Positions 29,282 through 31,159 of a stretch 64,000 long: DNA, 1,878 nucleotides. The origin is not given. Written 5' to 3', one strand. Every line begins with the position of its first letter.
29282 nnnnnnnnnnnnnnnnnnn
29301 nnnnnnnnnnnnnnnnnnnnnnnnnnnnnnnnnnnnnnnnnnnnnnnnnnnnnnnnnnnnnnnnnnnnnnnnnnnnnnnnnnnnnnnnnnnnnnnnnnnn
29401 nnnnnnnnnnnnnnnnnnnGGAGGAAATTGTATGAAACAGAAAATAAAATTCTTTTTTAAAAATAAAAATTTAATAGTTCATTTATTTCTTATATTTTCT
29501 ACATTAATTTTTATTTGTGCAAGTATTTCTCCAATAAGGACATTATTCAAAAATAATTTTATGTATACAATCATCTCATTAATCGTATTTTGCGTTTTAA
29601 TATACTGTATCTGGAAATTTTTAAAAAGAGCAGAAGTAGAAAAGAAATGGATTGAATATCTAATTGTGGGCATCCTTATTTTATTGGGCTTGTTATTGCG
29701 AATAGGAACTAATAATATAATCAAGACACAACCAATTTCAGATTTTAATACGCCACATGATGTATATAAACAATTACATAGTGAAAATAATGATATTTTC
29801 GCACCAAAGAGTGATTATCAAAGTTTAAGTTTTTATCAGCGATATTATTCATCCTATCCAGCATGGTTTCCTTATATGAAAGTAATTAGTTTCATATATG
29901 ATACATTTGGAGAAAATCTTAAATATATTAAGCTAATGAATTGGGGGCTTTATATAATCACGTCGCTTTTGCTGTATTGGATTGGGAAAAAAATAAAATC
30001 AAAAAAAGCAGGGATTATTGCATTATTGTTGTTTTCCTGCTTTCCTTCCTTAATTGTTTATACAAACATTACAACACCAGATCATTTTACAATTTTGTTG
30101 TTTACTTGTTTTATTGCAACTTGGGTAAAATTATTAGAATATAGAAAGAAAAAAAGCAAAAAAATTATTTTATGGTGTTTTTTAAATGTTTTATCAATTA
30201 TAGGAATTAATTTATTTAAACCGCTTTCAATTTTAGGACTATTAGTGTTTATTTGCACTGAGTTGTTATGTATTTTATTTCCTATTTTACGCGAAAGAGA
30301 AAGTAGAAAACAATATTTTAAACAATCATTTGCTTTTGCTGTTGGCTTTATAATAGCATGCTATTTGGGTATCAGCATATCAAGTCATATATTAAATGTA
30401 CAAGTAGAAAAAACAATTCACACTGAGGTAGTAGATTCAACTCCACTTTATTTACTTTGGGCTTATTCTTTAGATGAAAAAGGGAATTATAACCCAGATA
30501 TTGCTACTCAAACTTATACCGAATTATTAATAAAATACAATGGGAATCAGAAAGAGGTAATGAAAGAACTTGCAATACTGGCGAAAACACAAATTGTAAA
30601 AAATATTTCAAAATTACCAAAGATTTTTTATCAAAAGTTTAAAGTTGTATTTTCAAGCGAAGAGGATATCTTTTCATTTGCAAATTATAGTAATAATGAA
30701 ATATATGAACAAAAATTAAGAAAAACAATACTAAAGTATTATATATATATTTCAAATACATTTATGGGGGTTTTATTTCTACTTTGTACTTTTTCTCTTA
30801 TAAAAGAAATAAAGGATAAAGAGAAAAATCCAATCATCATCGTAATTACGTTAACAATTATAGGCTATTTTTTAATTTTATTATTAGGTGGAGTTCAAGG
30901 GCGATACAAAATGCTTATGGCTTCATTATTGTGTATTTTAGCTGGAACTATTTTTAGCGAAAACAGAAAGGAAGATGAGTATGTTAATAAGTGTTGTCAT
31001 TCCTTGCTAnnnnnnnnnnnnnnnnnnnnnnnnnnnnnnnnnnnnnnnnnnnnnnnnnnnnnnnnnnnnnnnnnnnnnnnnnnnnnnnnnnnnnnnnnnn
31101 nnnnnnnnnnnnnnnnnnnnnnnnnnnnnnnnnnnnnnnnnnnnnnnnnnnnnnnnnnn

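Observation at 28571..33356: Firmicute counterpart of the mycobacterial lipid-linked pentofuranose donor pathway: DPPR-synthase-like UbiA enzyme, GT-C transferase, GT2, GtrA, and a unique HAD-phosphatase-GtrA fusion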

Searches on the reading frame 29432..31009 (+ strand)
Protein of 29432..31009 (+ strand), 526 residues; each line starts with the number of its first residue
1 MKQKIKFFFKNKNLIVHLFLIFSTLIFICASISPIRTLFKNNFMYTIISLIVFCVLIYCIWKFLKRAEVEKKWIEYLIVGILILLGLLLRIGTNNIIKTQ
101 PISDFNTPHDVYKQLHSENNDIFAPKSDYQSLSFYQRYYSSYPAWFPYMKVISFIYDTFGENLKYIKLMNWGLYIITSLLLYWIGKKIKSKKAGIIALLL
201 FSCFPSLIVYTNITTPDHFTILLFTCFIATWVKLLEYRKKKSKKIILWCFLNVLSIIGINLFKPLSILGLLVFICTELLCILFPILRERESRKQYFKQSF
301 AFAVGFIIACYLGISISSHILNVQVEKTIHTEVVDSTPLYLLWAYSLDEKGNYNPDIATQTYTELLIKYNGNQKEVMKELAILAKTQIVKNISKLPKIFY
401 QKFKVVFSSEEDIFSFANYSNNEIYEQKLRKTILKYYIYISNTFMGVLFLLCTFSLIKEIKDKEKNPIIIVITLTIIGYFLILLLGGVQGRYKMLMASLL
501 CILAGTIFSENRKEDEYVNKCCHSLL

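Call 4: search_protein_families(library=pfam, proteins=[window:29432-31009:+], max_evalue=0.01)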
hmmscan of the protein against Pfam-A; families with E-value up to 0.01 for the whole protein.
window:29432-31009:+ (526 aa): 5 families
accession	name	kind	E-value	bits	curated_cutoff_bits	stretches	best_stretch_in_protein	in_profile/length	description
PF13231.12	PMT_2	-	2.3e-05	25.1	26.1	1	151-253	9-106/160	Dolichyl-phosphate-mannose-protein mannosyltransferase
PF09913.15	DUF2142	-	0.00079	18.8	30.1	1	172-330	133-276/395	Predicted membrane protein (DUF2142)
PF20176.3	DUF6541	-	0.0012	17.6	29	1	192-314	214-335/646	Family of unknown function (DUF6541)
PF20556.3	DUF6768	-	0.0049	17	27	1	43-86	45-87/123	Family of unknown function (DUF6768)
PF11992.13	TgpA_N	-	0.0074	15.8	30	0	43-303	19-167/333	TgpA N-terminal domain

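Call 5: search_protein_families(library=ncbifam, proteins=[window:29432-31009:+], max_evalue=0.01)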
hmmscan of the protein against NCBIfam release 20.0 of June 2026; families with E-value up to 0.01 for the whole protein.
window:29432-31009:+ (526 aa): 2 families
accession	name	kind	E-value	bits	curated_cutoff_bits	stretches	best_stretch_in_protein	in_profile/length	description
NF047440.1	LA3751_2_3_fam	subfamily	0.00012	21.1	200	1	135-330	74-257/460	LA_3751/LA_3752 family putative glycosyltransferase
TIGR04154.1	archaeo_STT3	subfamily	0.002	16.5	450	0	176-512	108-437/831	oligosaccharyl transferase, archaeosortase A system-associated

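Call 19: search_solved_structures(query=window:29432-31009:+, max_evalue=10)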
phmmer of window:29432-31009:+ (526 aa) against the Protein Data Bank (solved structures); distinct sequences matched with E-value up to 10: 1.
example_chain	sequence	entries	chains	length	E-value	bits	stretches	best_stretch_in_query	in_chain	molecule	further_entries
6zzx_4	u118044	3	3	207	0.13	14.6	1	110-198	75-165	Lhca4 | Chlorophyll a-b binding protein, chloroplastic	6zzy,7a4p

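Call 21: find_homologous_proteins(query=window:29432-31009:+, max_evalue=0.001)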
Query window:29432-31009:+ (526 aa): 9 proteins with E <= 0.001 among 8000 candidates.
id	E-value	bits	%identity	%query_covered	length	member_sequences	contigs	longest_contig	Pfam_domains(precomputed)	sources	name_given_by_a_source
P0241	0.0e+0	1157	100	100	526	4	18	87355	-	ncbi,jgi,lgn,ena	jgi:4-amino-4-deoxy-L-arabinose transferase-like glycosyltransferase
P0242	5.7e-237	806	69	98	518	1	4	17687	PF13231.13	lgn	-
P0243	4.3e-173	595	54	98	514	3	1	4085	PF13231.13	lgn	-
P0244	1.3e-133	465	47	94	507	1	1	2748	PF13231.13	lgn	-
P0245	1.8e-127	445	44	98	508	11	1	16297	PF13231.13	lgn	-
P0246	1.9e-124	435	46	99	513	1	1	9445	PF13231.13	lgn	-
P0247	5.0e-75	272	37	84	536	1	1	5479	PF02366.25,PF13231.13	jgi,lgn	jgi:hypothetical protein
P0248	1.2e-4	40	22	83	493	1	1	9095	-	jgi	jgi:hypothetical protein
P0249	1.2e-4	39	23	93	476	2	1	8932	PF02366.25,PF13231.13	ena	-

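Call 35: predict_structure(alignment_id=A2)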
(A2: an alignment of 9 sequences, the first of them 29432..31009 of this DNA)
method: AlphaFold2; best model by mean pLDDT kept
length: 526 residues; sequences in the alignment: 9
mean_pLDDT: 84.5   pTM: 0.87
mean pLDDT of the five models: 84.5, 83.9, 83.2, 83.1, 80.7
residues with pLDDT >= 90: 216; 70-90: 259; 50-70: 31; < 50: 20
segments of 3 or more residues with pLDDT < 50: 511-526
pLDDT, mean of each block of 10 residues (from residue 1): 53 82 95 92 92 93 87 93 95 74 65 73 82 85 85 81 77 95 94 95 90 79 95 89 89 92 84 88 71 77 87 90 89 88 89 89 91 90 93 90 89 78 78 87 94 94 87 94 81 89 85 34 30
secondary structure, 60 per line:
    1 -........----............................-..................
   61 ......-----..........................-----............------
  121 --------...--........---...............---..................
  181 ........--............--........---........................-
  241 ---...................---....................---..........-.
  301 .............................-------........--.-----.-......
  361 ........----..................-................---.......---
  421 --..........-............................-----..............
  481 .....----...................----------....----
elements in order: H2-9 H14-41 H43-66 H72-97 H103-114 H134-141 H145-159 H163-188 H191-202 H205-212 H216-239 H244-262 H266-285 H289-298 H300-329 H337-344 H355-368 H373-390 H392-407 H411-417 H423-432 H434-461 H467-485 H490-508 H519-522

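Call 37: search_protein_representatives(alignment_id=A2)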
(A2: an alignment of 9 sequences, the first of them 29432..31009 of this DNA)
Query: 9 sequences, 508 profile positions. Proteins with E-value up to 0.001 (for the whole library): 7446; up to 1e-10: 1833; up to 1e-30: 352. The best 150 are listed.
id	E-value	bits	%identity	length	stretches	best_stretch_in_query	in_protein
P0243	2.5e-220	749.1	-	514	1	1-506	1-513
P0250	3.7e-191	652.8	-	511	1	1-506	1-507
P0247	2.3e-185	633.7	-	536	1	6-503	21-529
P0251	2.0e-157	541.5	-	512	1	5-508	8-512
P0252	8.5e-155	532.9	-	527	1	6-505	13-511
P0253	5.1e-116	404.9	-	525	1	5-500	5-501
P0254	3.2e-110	385.8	-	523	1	5-505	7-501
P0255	6.9e-110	384.7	-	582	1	6-502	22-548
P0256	8.1e-110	384.5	-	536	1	6-500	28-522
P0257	1.1e-109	384.0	-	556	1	6-500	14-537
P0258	4.5e-106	372.1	-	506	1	1-500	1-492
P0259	6.4e-105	368.3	-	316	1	1-317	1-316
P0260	1.5e-102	360.5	-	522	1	5-502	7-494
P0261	3.3e-100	352.8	-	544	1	12-500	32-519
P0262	4.3e-98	345.8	-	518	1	6-502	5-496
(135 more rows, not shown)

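Call 38: fold_search(model_id=the predicted structure, library=pdb)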
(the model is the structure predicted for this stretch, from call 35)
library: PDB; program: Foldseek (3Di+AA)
matches with E <= 10: 338; with E <= 0.001: 7
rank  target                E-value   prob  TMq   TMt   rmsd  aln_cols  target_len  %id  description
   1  8b6l_I                3.3e-05  1.00  0.41  0.33  15.0       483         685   12  Subtomogram average of the human Sec61-TRAP-OSTA-translocon (released 2022-12-07)
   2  6s7t_A                2.1e-04  1.00  0.42  0.32  15.3       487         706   13  Cryo-EM structure of human oligosaccharyltransferase complex OST-B (released 2019-12-18)
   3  9n9j_I                2.3e-04  1.00  0.41  0.32  15.2       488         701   14  Structure of a GRP94 folding intermediate engaged with a CCDC134- and FKBP11-bound secretory translocon (released 2025-11-19)
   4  6s7o_A                6.7e-04  1.00  0.41  0.34  13.8       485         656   14  Cryo-EM structure of human oligosaccharyltransferase complex OST-A (released 2019-12-18)
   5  8pn9_A                7.5e-04  1.00  0.39  0.32  12.5       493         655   15  Structure of human oligosaccharyltransferase OST-A complex bound to NGI-1 (released 2024-05-08)
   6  7e9s_A                7.5e-04  1.00  0.39  0.25  16.0       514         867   11  Archaeal oligosaccharyltransferase AglB from Archaeoglobus fulgidus in complex with an inhibitory peptide and a dolich (released 2021-09-08)
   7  9i5k_A                9.8e-04  1.00  0.32  0.34  16.7       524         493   11  Structure of the Chaetomium thermophilum Pmt4 homodimer (C2 symmetry) (released 2025-12-24)
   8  6ftg_5                1.0e-03  1.00  0.43  0.36  15.7       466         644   15  Subtomogram average of OST-containing ribosome-translocon complexes from canine rough microsomal membranes (released 2018-03-21)
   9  8agc_A                1.3e-03  1.00  0.39  0.30  14.6       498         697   14  Structure of yeast oligosaccharylransferase complex with lipid-linked oligosaccharide and non-acceptor peptide bound (released 2022-12-07)
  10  7oci_F                2.0e-03  1.00  0.40  0.33  13.7       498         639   14  Cryo-EM structure of yeast Ost6p containing oligosaccharyltransferase complex (released 2022-02-16)
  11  3wak                  2.1e-03  1.00  0.39  0.25  17.8       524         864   10  Crystal structure of the Archaeoglobus fulgidus oligosaccharyltransferase (O29867_ARCFU) in the apo form (released 2013-10-30)
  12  8age_A                2.2e-03  1.00  0.39  0.33  12.2       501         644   14  Structure of yeast oligosaccharylransferase complex with acceptor peptide bound (released 2022-12-07)
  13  3waj                  2.2e-03  1.00  0.37  0.25  16.6       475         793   12  Crystal structure of the Archaeoglobus fulgidus oligosaccharyltransferase (O29867_ARCFU) complex with Zn and sulfate (released 2013-10-30)
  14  5gmy_A                2.2e-03  1.00  0.37  0.24  16.2       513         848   12  Crystal structure of the Archaeoglobus fulgidus oligosaccharyltransferase (O29867_ARCFU) tethered with an acceptor pep (released 2017-02-01)
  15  6ezn_F                3.8e-03  1.00  0.39  0.32  13.0       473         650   14  Cryo-EM structure of the yeast oligosaccharyltransferase (OST) complex (released 2018-01-17)
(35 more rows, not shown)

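Call 75: find_encoding_contigs(protein=P0247, flank=6000, max_places=2)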
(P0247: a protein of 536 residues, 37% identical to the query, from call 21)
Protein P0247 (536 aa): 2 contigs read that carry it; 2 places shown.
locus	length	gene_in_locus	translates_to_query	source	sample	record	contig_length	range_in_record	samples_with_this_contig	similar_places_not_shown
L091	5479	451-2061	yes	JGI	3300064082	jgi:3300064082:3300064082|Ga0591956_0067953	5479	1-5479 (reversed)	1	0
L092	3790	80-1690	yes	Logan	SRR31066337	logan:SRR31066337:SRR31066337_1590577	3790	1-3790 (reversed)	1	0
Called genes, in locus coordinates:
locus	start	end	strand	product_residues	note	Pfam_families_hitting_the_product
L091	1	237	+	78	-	?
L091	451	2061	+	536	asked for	PF02366:PMT (weak), PF13231:PMT_2 (weak)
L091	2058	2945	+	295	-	PF01040:UbiA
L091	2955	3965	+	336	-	PF00535:Glycos_transf_2, PF10111:Glyco_tranf_2_2 (weak), PF13641:Glyco_tranf_2_3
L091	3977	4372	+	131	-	PF04138:GtrA_DPMS_TM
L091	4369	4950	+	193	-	PF12710:HAD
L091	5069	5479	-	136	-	?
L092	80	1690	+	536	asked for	PF02366:PMT (weak), PF13231:PMT_2 (weak)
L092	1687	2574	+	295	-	PF01040:UbiA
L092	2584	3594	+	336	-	PF00535:Glycos_transf_2, PF10111:Glyco_tranf_2_2 (weak), PF13641:Glyco_tranf_2_3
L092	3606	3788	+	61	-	?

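Call 76: find_encoding_contigs(protein=P0249, flank=6000, max_places=2)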
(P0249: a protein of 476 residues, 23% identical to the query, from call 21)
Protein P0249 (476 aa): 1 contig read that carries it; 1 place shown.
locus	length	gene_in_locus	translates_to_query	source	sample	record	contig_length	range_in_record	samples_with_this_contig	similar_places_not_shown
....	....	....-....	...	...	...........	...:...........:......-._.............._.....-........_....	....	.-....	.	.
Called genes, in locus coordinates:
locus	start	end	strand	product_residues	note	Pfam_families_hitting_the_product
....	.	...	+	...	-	?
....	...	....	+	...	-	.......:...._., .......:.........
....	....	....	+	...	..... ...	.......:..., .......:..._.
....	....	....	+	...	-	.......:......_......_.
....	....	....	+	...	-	-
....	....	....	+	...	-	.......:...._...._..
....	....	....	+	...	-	-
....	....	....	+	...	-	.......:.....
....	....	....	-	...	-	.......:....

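Call 83: list_cluster_members(proteins=[P0241, P0121, P0006])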
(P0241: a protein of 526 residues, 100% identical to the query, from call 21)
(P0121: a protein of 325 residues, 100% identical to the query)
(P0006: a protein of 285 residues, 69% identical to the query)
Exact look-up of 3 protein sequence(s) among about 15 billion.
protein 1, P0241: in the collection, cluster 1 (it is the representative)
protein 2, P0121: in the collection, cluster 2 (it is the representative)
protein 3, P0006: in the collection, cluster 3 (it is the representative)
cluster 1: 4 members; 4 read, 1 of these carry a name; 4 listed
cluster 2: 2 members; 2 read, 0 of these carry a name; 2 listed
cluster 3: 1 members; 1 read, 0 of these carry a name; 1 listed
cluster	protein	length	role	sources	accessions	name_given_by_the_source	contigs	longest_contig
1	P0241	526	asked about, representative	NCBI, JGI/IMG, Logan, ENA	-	4-amino-4-deoxy-L-arabinose transferase-like glycosyltransferase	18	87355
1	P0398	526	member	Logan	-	-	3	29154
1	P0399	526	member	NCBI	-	-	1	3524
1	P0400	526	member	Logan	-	-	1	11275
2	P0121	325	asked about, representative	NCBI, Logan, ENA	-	-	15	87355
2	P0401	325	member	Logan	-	-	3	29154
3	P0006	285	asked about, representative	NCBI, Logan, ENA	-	-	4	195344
